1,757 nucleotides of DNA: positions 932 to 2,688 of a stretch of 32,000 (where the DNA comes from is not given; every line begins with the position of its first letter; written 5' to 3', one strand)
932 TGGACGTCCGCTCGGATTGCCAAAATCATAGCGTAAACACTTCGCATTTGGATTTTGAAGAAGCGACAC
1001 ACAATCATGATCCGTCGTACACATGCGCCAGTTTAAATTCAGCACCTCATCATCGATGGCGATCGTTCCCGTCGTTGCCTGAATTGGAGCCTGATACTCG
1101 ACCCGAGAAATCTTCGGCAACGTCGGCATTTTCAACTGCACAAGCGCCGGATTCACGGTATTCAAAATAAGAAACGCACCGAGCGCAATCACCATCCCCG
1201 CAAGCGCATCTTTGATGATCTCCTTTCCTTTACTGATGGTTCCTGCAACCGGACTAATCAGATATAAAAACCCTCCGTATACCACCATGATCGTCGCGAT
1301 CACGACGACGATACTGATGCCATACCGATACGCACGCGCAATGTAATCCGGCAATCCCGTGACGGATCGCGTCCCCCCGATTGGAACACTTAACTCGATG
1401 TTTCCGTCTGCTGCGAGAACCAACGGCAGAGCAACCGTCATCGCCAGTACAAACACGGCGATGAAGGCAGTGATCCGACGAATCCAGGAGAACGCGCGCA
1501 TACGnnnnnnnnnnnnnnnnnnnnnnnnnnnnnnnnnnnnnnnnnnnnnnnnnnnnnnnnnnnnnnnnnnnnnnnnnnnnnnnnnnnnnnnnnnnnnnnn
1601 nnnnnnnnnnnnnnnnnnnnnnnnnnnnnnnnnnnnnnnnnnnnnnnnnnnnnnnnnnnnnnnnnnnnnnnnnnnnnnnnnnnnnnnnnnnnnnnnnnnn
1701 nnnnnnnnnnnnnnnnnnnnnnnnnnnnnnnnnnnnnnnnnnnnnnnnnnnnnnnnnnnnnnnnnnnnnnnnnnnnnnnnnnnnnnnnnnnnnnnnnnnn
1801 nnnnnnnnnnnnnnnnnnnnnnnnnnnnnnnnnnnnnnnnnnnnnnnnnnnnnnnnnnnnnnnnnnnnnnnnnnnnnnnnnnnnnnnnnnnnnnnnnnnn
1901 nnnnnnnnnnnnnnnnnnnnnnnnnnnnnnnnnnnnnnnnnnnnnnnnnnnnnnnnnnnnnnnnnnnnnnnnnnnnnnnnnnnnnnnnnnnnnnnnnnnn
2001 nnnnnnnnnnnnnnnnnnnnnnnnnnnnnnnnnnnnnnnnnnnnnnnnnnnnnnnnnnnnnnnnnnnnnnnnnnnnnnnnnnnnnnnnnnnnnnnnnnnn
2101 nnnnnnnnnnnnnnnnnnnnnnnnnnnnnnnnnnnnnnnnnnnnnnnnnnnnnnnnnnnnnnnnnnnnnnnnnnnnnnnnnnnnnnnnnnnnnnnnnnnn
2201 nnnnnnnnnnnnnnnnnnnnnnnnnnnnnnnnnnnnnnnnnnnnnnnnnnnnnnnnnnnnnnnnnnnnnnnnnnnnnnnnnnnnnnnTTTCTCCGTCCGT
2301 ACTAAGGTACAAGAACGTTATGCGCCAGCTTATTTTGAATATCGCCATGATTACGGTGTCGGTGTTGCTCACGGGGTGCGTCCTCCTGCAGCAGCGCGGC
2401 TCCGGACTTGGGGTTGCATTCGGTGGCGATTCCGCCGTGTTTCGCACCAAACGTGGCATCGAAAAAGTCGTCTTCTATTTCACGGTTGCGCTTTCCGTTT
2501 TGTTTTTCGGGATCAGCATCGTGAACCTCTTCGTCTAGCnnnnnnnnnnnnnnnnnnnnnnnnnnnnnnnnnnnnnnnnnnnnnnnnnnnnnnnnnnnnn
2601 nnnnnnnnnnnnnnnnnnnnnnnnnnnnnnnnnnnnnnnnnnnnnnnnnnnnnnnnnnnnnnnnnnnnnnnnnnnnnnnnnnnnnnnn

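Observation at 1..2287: DsbA-like oxidoreductase translationally coupled to a Cys-rich protein carrying a CPR-type pilin-like domain at its N-terminus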

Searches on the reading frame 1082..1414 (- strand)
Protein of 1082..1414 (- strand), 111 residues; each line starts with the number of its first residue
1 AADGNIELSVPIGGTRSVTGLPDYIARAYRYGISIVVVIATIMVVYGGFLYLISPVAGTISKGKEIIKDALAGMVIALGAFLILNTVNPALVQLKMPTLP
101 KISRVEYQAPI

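Call 20: find_related_loci(query=A2, collection=genome_contigs, flank=10000)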
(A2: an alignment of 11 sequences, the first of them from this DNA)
Query A2 (111 aa) in genome_contigs; peptide patterns used: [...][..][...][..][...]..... (x = any residue, [..] = any of these).
187 stretches matched a pattern; 135 encode a relative of the query (tblastn E <= 1e-3); the best 80 are kept; 79 distinct loci.
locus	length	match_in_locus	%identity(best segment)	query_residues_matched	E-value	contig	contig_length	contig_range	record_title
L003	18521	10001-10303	50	6-106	1e-28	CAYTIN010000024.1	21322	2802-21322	MAG TPA_asm: uncultured Gammaproteobacteria bacterium isolate SRP278252_co2_11 genome assembly, contig: NODE_4976_length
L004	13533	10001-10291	52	1-96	3e-27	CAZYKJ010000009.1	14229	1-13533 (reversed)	MAG TPA_asm: uncultured Gammaproteobacteria bacterium isolate SRP170004_co1_81 genome assembly, contig: NODE_6730_length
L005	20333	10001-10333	45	6-104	3e-26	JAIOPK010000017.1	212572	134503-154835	MAG: Candidatus Uhrbacteria bacterium isolate LakeFargette_0920_ALND_MAG_54_14 LacPavin_0920_ALND_scaffold_428047, whole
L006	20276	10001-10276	49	6-96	1e-24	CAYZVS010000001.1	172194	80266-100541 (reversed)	MAG TPA_asm: uncultured Gammaproteobacteria bacterium isolate SRP128246_co1_414 genome assembly, contig: NODE_22_length_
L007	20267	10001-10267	56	13-100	1e-24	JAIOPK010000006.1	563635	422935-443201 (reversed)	MAG: Candidatus Uhrbacteria bacterium isolate LakeFargette_0920_ALND_MAG_54_14 LacPavin_0920_ALND_scaffold_118019, whole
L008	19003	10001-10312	44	6-109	3e-25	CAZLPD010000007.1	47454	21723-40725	MAG TPA_asm: uncultured Gammaproteobacteria bacterium isolate SRP278252_co1_442 genome assembly, contig: NODE_992_length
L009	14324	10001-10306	44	1-102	6e-22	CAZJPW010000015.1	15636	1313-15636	MAG TPA_asm: uncultured Candidatus Saccharibacteria bacterium isolate binchicken_co330_86 genome assembly, contig: NODE_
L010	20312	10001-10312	44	5-108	1e-21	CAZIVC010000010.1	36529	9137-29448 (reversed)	MAG TPA_asm: uncultured Gammaproteobacteria bacterium isolate SRP278252_co2_358 genome assembly, contig: NODE_2216_lengt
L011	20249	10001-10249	47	11-93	1e-20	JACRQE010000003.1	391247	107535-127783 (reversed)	MAG: Candidatus Uhrbacteria bacterium isolate NC_groundwater_2005_Pr3_S-0.65um_55_6 SR2-18-Sp65_coassembly_scaffold_9870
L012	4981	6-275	44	14-103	1e-20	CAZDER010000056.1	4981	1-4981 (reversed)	MAG TPA_asm: uncultured Gammaproteobacteria bacterium isolate binchicken_co248_212 genome assembly, contig: NODE_30838_l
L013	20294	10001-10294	39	6-103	3e-20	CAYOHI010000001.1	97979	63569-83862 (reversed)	MAG TPA_asm: uncultured Candidatus Saccharibacteria bacterium isolate SRP200020_co1_324 genome assembly, contig: NODE_21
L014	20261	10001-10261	51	21-107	6e-20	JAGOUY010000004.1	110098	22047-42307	Patescibacteria group bacterium isolate Gw_Eff_bin_533 Gw_Eff_211_length_110098_cov_15.579971, whole genome shotgun sequ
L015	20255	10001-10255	51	21-105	5e-20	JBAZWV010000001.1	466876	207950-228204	MAG: Patescibacteria group bacterium isolate SO_2017_GW1_40 NODE_131_length_466876_cov_1.383163_OW334_2017, whole genome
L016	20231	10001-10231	52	21-102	8e-20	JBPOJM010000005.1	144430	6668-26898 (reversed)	MAG: Patescibacteria group bacterium isolate MAG_3749 c_000000617880, whole genome shotgun sequence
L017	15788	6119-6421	50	7-95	9e-20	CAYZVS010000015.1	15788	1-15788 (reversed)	MAG TPA_asm: uncultured Gammaproteobacteria bacterium isolate SRP128246_co1_414 genome assembly, contig: NODE_8252_lengt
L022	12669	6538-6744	49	21-89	6e-19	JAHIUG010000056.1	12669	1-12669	MAG: Patescibacteria group bacterium isolate MM_PC_MetaG.mb.242 MM_PC_MetaG.mb.242_k141_868668, whole genome shotgun seq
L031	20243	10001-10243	43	23-103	2e-17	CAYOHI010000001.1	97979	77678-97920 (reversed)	MAG TPA_asm: uncultured Candidatus Saccharibacteria bacterium isolate SRP200020_co1_324 genome assembly, contig: NODE_21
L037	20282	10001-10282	42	7-108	1e-16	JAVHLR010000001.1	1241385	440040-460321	MAG: Patescibacteria group bacterium isolate Ess09-17 NODE_1_length_1241385_cov_18.045301, whole genome shotgun sequence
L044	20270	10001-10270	36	13-100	4e-15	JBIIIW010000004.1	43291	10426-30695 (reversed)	MAG: Candidatus Paceibacteria bacterium isolate ME2001-09-10pf_3300042914_group1_bin230 Rohwer_bin1538_scaffold_404_c1,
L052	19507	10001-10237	40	15-94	2e-13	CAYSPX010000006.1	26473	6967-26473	MAG TPA_asm: uncultured Candidatus Saccharibacteria bacterium isolate SRP286056_co1_32 genome assembly, contig: NODE_207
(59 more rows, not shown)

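Call 21: search_protein_families(library=pfam, alignment_id=A2, max_evalue=0.01)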
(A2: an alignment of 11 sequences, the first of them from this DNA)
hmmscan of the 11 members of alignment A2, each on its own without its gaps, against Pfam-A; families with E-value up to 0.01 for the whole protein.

A. member 1, seq(111 aa): 1 family
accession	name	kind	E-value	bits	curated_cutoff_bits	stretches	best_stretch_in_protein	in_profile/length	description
PF18895.5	T4SS_pilin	-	0.00015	22.2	26.6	1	33-86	16-70/71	Type IV secretion system pilin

B. families by the number of members that match (of 11 scanned): 4 families
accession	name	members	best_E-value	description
PF18895.5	T4SS_pilin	11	1.8e-10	Type IV secretion system pilin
PF03208.24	PRA1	1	0.0013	PRA1 family protein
PF04956.18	TrbC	1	0.0016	TrbC/VIRB2 pilin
PF01312.24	Bac_export_2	1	0.0079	FlhB HrpN YscU SpaS Family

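Call 32: search_protein_families(library=pfam, proteins=[L014:7398-8645:+, L052:6528-8342:+, L009:6340-6993:+, L022:3114-3932:+, L007:14585-15112:+, L037:6823-8208:-, L004:9248-11470:+, L003:9431-11101:+, L014:9308-11989:+, L008:9410-11518:+], max_evalue=0.01)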
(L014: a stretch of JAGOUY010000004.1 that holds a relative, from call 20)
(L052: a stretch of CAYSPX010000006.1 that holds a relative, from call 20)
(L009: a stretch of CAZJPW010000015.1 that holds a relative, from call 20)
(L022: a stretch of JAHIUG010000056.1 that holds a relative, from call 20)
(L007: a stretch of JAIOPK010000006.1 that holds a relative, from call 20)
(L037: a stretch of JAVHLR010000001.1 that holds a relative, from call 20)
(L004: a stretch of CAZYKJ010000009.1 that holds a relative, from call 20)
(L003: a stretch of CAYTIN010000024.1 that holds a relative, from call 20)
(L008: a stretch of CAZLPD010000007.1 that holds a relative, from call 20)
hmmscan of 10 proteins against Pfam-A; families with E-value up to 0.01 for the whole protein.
L014:7398-8645:+ (415 aa): 0 families

L052:6528-8342:+ (604 aa): 3 families
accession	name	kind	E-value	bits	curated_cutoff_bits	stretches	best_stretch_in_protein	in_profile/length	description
PF19044.6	P-loop_TraG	-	2.6e-26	92.6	25.8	1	249-553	26-344/413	TraG P-loop domain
PF12846.13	AAA_10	-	1.6e-11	44.3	27.5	2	444-511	220-289/362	AAA-like domain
PF01935.23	DUF87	-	1.4e-06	29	23.2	1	258-320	29-93/220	Helicase HerA, central domain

L009:6340-6993:+ (217 aa): 1 family
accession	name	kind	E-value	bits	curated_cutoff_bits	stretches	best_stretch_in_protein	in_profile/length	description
PF11130.14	TraC_F_IV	-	0.0082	15.6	28.1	0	78-210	67-182/375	TraC protein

L022:3114-3932:+ (272 aa): 0 families

L007:14585-15112:+ (175 aa): 1 family
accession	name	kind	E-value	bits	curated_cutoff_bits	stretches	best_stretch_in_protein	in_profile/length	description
PF18923.6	DUF5673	-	0.001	19.4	26.7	1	88-151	3-62/66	Domain of unknown function (DUF5673)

L037:6823-8208:- (461 aa): 11 families
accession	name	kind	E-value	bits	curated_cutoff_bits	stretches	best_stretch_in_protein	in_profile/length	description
PF13481.12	AAA_25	-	1e-16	61.6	27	1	84-229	20-195/195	AAA domain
PF06745.19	ATPase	-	7.2e-16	58.7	26.6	1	81-143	3-67/231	KaiC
PF03796.21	DnaB_C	-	8.1e-09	35.7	27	1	81-147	4-71/255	DnaB-like helicase C terminal domain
PF18073.7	Zn_ribbon_LapB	-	4.2e-08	33.2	25.7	1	19-46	1-28/28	Rubredoxin metal binding domain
PF25199.1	nSTAND_NTPase5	-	1.1e-06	28.9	34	1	96-170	41-117/145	Novel STAND NTPase 5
PF13401.12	AAA_22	-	8e-05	23.4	27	1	97-223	6-123/130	AAA domain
PF13191.12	AAA_16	-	8.7e-05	23.5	32.6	1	84-141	10-64/167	AAA ATPase domain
PF20720.3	nSTAND3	-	0.00013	22.1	27.2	1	87-143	8-61/155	Novel STAND NTPase 3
PF05362.19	Lon_C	-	0.00047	20.2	21.1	1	371-437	107-173/205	Lon protease (S16) C-terminal proteolytic domain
PF13541.12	ChlI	-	0.00084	19.7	27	1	374-435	59-120/121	Subunit ChlI of Mg-chelatase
PF13604.12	AAA_30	-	0.004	17.3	27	1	97-137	19-59/191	AAA domain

L004:9248-11470:+ (740 aa): 3 families
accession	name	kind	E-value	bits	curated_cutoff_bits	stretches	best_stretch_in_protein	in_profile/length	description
PF13472.12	Lipase_GDSL_2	-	7.1e-05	23.8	32.9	1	39-196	2-178/178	GDSL-like Lipase/Acylhydrolase family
PF04311.20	DUF459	-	0.0003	20.6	27.2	1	37-172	3-153/197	Protein of unknown function (DUF459)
PF18895.5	T4SS_pilin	-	0.00034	21.1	26.6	1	274-339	7-71/71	Type IV secretion system pilin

L003:9431-11101:+ (556 aa): 1 family
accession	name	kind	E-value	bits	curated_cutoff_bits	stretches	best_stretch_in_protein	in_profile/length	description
PF18895.5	T4SS_pilin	-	0.0013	19.2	26.6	1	213-265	12-64/71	Type IV secretion system pilin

L014:9308-11989:+ (893 aa): 1 family
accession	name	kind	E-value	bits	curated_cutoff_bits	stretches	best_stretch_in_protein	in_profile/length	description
PF13529.12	Peptidase_C39_2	-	6.7e-10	40.1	24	1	404-534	13-141/143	Peptidase_C39 like family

L008:9410-11518:+ (702 aa): 1 family
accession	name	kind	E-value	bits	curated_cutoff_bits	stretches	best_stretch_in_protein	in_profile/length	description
PF18895.5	T4SS_pilin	-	6.4e-05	23.4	26.6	1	220-270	12-62/71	Type IV secretion system pilin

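Call 59: search_solved_structures(query=A2, max_evalue=10, show_alignments=2)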
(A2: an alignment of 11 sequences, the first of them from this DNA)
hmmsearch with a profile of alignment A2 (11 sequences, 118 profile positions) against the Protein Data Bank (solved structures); distinct sequences matched with E-value up to 10: 10.
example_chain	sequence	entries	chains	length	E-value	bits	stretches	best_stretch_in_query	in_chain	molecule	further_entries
2f93_B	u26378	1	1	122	0.32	14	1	44-93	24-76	Sensory rhodopsin II transducer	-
4gyc_B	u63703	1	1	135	0.48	13.4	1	44-93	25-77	Sensory rhodopsin II transducer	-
1h2s_B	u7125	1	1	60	0.64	13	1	45-93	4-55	SENSORY RHODOPSIN II TRANSDUCER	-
5jjj_B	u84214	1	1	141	0.64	13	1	44-93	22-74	Sensory rhodopsin II transducer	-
5jjn_B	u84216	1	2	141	0.66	13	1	44-93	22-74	Sensory rhodopsin II transducer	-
2f95_B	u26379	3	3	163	0.81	12.7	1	44-93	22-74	Sensory rhodopsin II transducer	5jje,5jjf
7zcm_B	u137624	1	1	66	1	12.4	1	44-93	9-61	Sensory rhodopsin II transducer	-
3eo3_A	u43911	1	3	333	1.1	12.2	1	59-104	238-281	Bifunctional UDP-N-acetylglucosamine 2-epimerase/N-acetylmannosamine kinase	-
2yhw_A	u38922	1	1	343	1.2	12.2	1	59-104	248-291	BIFUNCTIONAL UDP-N-ACETYLGLUCOSAMINE 2-EPIMERASE/N-ACETYLMANNOSAMINE KINASE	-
2yhy_A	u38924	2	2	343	1.2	12.2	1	59-104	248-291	BIFUNCTIONAL UDP-N-ACETYLGLUCOSAMINE 2-EPIMERASE/N-ACETYLMANNOSAMINE KINASE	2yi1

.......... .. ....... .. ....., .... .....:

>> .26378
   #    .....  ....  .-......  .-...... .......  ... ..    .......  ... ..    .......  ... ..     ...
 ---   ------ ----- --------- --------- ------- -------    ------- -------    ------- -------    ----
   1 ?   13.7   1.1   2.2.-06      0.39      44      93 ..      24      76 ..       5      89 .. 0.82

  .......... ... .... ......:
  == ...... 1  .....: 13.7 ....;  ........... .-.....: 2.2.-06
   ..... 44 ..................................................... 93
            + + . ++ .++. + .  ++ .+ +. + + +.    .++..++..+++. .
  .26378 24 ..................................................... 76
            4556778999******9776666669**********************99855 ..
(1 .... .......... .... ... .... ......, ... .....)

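Call 68: search_protein_families(library=ncbifam, proteins=[L014:7398-8645:+, L009:9935-10429:+, L044:9854-10999:+, L022:3114-3932:+], max_evalue=0.01)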
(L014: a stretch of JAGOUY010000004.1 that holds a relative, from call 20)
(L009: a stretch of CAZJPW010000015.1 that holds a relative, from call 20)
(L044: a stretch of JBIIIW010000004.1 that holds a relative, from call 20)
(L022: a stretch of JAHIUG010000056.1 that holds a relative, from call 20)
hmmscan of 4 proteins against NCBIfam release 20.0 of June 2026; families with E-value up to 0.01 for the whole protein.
L014:7398-8645:+ (415 aa): 1 family
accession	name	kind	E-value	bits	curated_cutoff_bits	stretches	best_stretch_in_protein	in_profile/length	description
TIGR02800.1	propeller_TolB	equivalog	0.0005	19.1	343.15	1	202-296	166-386/418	Tol-Pal system beta propeller repeat protein TolB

L009:9935-10429:+ (164 aa): 1 family
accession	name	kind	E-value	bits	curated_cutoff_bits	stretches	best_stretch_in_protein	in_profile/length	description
NF045849.1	ICE_MMCAP2_0565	equivalog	6.5e-05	22.5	40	1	45-109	11-76/80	Mbov_0395 family pilin-like conjugal transfer protein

L044:9854-10999:+ (381 aa): 0 families

L022:3114-3932:+ (272 aa): 0 families

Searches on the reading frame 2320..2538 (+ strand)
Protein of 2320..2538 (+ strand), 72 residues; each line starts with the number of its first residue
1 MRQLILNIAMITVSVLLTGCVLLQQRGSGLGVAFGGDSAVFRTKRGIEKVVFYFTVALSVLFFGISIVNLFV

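Call 45: search_protein_families(library=pfam, proteins=[window:2320-2538:+], max_evalue=0.01)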
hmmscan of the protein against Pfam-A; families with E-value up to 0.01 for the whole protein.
window:2320-2538:+ (72 aa): 1 family
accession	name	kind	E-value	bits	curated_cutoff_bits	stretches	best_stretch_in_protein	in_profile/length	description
PF03840.19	SecG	-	8.4e-12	45.5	29.2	1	5-68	1-66/70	Preprotein translocase SecG subunit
